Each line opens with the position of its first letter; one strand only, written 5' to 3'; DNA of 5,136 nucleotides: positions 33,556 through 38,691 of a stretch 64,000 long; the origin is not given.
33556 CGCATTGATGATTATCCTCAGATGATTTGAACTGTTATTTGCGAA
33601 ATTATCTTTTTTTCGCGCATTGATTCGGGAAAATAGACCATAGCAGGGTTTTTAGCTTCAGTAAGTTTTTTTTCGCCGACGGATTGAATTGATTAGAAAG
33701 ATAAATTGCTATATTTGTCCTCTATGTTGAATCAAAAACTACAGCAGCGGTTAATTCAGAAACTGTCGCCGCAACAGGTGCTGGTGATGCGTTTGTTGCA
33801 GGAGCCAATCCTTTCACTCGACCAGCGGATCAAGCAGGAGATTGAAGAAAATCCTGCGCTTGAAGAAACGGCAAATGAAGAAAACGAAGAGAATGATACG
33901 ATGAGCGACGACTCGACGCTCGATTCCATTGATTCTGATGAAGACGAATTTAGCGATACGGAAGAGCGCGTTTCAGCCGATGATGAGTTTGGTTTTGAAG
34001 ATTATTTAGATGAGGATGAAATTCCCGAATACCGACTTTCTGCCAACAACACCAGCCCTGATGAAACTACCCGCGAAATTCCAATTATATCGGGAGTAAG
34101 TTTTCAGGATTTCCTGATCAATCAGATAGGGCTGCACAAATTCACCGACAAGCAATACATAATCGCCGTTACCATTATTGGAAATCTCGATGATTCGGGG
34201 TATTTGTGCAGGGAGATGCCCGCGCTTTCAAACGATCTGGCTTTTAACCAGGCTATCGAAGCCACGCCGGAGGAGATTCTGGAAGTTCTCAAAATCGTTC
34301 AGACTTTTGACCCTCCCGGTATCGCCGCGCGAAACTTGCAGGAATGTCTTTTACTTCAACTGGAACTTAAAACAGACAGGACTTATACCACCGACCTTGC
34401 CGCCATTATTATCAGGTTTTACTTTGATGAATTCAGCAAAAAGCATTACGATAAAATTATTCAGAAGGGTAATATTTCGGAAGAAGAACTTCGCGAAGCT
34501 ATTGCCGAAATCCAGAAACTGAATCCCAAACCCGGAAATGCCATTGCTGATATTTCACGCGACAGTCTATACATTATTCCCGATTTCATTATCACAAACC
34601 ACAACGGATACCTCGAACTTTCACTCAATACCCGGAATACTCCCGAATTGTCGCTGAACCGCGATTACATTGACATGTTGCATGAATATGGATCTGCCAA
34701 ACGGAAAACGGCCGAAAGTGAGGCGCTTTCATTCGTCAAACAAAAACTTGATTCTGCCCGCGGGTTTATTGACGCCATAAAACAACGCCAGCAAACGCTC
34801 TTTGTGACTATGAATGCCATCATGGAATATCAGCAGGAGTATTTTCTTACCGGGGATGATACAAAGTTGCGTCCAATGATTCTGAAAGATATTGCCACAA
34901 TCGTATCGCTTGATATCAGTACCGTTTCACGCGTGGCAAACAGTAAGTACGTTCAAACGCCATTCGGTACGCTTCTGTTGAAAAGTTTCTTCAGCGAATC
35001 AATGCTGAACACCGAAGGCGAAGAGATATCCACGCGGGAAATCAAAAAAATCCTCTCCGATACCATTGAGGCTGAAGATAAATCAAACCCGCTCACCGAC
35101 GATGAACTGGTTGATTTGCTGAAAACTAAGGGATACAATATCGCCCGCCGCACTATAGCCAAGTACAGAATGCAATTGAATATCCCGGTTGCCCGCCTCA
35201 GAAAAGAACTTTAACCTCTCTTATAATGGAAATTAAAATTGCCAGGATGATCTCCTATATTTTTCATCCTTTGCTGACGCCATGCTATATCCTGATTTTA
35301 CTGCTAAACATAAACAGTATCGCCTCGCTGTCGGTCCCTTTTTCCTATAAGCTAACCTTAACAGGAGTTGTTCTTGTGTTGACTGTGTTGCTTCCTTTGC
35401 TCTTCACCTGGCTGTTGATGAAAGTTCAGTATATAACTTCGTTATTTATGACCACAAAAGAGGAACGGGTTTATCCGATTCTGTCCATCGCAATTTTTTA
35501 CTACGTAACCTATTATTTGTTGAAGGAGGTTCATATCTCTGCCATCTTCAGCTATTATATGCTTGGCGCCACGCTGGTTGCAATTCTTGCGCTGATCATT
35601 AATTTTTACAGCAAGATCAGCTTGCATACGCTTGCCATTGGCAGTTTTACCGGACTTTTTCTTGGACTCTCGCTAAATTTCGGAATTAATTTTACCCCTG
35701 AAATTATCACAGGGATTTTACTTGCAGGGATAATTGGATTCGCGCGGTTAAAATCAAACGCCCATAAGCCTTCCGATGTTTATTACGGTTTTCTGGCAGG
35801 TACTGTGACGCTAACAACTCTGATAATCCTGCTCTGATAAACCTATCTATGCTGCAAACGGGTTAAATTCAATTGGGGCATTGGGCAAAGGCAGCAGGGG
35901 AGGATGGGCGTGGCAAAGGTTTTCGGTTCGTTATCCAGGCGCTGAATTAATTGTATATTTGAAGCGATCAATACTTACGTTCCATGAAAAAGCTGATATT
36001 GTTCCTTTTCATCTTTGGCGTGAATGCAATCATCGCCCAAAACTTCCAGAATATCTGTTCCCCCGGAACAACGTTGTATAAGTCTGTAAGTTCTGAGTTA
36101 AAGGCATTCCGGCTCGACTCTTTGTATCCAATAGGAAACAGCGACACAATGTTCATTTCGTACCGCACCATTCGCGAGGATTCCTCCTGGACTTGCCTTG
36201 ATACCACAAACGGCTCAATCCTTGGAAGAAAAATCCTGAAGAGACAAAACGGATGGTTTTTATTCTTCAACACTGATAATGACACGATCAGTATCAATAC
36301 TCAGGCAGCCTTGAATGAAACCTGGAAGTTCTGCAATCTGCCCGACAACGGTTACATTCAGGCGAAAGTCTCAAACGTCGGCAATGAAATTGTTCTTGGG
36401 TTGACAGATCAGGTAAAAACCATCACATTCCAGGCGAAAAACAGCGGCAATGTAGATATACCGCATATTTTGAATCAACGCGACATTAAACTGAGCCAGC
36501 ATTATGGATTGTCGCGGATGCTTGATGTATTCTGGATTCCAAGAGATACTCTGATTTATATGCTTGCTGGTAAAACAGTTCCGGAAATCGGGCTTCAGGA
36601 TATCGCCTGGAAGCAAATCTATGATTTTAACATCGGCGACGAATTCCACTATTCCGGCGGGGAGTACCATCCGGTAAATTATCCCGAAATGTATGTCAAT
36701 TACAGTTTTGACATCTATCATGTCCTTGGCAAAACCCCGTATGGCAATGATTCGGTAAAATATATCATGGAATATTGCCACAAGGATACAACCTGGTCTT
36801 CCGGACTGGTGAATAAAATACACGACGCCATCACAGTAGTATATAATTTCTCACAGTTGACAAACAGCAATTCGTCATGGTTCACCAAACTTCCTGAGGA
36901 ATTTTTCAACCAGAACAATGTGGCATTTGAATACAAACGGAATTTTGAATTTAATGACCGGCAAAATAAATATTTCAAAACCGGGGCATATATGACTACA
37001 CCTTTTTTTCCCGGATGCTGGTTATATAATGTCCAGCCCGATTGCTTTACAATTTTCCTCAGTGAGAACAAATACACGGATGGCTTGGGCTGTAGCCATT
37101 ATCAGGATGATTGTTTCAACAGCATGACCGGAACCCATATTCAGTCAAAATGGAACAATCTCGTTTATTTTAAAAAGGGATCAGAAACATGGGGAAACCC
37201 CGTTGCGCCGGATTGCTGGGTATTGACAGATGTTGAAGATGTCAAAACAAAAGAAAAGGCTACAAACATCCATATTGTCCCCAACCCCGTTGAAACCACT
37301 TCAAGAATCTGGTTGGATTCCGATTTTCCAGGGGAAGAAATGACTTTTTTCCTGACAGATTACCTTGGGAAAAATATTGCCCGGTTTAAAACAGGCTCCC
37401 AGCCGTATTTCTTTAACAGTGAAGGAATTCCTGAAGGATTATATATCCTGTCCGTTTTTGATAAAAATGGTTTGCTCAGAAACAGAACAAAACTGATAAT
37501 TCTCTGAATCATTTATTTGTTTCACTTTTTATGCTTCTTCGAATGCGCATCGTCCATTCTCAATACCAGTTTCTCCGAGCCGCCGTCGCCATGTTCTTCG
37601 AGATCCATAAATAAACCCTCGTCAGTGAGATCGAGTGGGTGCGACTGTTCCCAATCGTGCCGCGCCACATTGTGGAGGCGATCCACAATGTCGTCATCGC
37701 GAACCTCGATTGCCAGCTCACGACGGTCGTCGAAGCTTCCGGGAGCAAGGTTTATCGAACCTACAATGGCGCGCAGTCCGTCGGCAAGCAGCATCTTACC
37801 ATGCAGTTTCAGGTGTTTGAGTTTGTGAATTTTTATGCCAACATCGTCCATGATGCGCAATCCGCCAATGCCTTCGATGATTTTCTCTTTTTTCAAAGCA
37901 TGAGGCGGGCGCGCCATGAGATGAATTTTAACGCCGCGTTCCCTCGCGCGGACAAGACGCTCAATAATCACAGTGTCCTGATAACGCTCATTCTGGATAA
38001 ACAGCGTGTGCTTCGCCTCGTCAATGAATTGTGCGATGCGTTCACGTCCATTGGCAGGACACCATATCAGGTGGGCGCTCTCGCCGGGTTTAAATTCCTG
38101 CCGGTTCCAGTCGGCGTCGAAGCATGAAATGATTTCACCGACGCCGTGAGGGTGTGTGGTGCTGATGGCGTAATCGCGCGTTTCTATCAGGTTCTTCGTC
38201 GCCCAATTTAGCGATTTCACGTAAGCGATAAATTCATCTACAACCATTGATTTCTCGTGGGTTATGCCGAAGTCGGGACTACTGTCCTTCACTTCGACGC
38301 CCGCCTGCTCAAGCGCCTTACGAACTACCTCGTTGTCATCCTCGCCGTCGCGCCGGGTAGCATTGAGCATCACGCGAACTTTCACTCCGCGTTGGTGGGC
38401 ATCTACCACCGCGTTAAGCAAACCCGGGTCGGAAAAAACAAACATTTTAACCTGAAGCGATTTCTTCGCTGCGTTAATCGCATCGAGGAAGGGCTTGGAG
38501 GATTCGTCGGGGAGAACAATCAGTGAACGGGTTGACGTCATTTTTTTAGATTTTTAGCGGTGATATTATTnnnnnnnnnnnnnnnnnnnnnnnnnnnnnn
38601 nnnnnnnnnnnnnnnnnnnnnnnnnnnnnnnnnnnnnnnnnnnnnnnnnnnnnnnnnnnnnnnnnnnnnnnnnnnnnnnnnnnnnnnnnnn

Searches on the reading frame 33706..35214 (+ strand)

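Call 68: search_protein_families(library=pfam, proteins=[window:33706-35214:+], max_evalue=0.001)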
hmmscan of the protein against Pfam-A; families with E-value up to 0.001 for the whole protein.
window:33706-35214:+ (502 aa): 3 families
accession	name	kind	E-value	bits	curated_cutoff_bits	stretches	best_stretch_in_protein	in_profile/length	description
PF04963.19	Sigma54_CBD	-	5.3e-55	186.5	22.9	1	131-321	10-185/185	Sigma-54 factor, core binding domain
PF04552.19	Sigma54_DBD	-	1.1e-48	165.4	22.8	1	343-500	3-159/160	Sigma-54, DNA binding domain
PF00309.25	Sigma54_AID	-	2.2e-09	37.4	23.8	1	9-54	1-46/46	Sigma-54 factor, Activator interacting domain (AID)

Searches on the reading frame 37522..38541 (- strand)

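Call 68: search_protein_families(library=pfam, proteins=[window:37522-38541:-], max_evalue=0.001)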
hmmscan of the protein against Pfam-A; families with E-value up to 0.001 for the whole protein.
window:37522-38541:- (339 aa): 6 families
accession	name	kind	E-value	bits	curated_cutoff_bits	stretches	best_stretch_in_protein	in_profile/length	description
PF13091.12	PLDc_2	-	1.3e-38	132.3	27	2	19-145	2-132/132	PLD-like domain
PF13090.12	PP_kinase_C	-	6.6e-09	35.9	25.8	1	169-299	20-145/172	Polyphosphate kinase C-terminal domain 2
PF00614.28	PLDc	-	1.1e-08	35.2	21.9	1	246-269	5-28/28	Phospholipase D Active site motif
PF11495.14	Regulator_TrmB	-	3.1e-06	27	22.2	1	164-299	10-131/233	Archaeal transcriptional regulator TrmB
PF17941.7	PP_kinase_C_1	-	8.3e-06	25.9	25.7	0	7-101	12-111/167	Polyphosphate kinase C-terminal domain 1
PF24402.1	iHKD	-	4.6e-05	23.9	27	0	43-87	7-48/111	Inactive HKD-Rease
